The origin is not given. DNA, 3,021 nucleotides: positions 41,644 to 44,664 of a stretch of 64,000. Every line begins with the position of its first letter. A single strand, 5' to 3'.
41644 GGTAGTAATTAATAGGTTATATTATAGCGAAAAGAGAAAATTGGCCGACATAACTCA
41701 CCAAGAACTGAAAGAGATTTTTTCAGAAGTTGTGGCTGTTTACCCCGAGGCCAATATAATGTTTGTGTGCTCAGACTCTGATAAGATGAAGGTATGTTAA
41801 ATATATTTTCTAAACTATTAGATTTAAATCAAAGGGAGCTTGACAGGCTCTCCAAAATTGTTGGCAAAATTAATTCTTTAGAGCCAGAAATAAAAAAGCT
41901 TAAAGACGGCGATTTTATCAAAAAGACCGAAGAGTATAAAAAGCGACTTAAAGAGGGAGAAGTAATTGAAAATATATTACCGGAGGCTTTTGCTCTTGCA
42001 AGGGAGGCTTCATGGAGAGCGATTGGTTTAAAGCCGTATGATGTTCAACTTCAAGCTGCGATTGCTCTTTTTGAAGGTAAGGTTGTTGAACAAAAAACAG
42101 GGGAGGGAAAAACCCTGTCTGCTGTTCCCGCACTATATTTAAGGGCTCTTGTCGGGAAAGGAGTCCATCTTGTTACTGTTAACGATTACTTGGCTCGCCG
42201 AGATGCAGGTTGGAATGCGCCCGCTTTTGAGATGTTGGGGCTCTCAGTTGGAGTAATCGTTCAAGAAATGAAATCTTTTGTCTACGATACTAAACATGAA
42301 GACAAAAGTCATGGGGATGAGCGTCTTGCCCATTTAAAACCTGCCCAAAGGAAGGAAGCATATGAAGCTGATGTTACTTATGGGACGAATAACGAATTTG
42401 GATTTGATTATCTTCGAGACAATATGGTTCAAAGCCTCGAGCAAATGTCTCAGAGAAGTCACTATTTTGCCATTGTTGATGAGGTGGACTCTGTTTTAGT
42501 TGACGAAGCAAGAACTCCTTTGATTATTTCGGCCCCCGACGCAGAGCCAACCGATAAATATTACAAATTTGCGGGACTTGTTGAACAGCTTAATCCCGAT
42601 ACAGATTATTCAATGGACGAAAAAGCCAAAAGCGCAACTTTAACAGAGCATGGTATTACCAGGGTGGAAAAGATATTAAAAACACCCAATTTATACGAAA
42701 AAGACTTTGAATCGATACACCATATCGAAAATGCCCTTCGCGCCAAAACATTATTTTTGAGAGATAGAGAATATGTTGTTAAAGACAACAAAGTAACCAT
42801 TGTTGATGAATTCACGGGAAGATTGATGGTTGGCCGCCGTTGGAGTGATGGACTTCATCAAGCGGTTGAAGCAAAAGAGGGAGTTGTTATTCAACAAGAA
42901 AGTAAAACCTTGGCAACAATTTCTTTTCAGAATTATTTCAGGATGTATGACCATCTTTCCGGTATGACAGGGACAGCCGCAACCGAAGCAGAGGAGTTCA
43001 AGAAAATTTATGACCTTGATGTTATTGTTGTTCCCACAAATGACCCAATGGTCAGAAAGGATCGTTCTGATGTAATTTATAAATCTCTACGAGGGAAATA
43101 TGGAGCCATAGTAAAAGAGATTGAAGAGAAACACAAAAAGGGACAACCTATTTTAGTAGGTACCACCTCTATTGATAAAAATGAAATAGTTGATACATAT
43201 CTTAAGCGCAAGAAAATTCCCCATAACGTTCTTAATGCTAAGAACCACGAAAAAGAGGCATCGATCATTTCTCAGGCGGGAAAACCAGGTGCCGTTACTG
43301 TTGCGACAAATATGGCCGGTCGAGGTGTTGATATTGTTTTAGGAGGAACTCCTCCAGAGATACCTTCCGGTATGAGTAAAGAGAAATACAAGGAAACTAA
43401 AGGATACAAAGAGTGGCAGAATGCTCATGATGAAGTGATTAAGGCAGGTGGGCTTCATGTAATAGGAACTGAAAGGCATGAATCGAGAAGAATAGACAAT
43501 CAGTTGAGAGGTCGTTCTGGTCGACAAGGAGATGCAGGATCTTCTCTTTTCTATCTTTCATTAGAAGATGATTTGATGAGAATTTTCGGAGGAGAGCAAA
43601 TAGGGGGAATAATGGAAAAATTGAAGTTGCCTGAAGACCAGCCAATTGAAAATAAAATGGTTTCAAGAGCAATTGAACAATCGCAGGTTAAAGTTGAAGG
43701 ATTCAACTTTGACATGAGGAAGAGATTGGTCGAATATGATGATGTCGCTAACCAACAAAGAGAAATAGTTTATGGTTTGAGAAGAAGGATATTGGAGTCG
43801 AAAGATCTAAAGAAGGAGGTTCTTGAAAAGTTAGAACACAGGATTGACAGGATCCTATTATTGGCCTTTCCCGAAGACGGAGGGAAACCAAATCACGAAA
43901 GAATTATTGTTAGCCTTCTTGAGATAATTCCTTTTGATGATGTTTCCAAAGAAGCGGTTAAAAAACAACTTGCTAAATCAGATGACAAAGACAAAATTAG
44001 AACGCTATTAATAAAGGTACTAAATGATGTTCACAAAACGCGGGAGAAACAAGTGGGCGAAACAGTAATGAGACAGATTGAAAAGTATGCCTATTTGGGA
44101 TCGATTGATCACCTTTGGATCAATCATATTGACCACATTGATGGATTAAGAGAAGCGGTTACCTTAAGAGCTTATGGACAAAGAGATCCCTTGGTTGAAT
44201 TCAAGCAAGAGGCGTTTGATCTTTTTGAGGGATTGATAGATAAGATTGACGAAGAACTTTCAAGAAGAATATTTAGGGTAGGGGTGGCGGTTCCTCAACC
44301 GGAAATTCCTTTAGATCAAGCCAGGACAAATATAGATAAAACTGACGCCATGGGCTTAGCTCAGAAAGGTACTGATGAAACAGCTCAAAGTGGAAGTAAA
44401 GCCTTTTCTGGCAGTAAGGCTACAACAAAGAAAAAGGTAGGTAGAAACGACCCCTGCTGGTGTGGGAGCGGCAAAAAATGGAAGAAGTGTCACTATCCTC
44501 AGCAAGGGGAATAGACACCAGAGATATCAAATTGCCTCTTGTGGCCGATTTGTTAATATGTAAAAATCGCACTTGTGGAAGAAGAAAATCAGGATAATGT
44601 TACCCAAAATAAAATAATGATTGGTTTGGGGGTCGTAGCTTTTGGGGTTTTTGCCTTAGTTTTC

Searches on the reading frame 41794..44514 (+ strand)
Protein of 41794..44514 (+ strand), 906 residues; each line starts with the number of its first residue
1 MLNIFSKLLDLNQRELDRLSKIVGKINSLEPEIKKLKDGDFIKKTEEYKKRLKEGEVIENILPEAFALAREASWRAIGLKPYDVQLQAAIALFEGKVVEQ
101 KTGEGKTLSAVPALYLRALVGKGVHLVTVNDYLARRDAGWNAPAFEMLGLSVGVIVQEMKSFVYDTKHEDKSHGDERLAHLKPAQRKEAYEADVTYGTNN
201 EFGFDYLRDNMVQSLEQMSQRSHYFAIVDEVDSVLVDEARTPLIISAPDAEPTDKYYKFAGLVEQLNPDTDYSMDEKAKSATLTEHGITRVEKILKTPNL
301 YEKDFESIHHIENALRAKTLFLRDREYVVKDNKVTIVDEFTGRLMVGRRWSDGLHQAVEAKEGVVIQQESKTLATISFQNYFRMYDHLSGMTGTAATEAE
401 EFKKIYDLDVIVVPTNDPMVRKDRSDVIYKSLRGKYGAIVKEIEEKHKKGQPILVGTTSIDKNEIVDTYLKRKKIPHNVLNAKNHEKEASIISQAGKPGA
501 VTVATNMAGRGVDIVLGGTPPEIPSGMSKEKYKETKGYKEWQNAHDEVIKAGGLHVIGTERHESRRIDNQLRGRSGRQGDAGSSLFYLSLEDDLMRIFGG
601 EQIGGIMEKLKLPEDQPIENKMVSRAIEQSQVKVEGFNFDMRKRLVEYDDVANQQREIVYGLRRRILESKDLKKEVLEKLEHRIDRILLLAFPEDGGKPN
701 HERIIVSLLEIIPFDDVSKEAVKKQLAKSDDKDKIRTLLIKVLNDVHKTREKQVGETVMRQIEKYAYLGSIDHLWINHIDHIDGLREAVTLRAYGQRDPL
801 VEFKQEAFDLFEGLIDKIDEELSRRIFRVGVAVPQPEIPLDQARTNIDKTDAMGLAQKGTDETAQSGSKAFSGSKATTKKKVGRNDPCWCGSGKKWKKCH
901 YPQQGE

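Call 71: search_protein_families(library=pfam, proteins=[window:41794-44514:+], max_evalue=0.00001)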
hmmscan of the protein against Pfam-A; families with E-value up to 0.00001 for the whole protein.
window:41794-44514:+ (906 aa): 5 families
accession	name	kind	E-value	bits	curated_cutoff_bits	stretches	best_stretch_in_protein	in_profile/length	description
PF07517.20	SecA_DEAD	-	1.8e-114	382.4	24.6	1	10-403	7-290/290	SecA DEAD-like domain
PF21090.3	P-loop_SecA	-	2e-87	292.6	27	1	418-615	1-205/205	SecA P-loop domain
PF07516.18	SecA_SW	-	2.1e-54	185.1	26.7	1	617-829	1-199/200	SecA Wing and Scaffold domain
PF01043.26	SecA_PP_bind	-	4.2e-40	137.2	23.5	1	253-359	3-110/110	SecA preprotein cross-linking domain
PF02810.21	SEC-C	-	9.9e-10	38.5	20.4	1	884-902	1-19/19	SEC-C motif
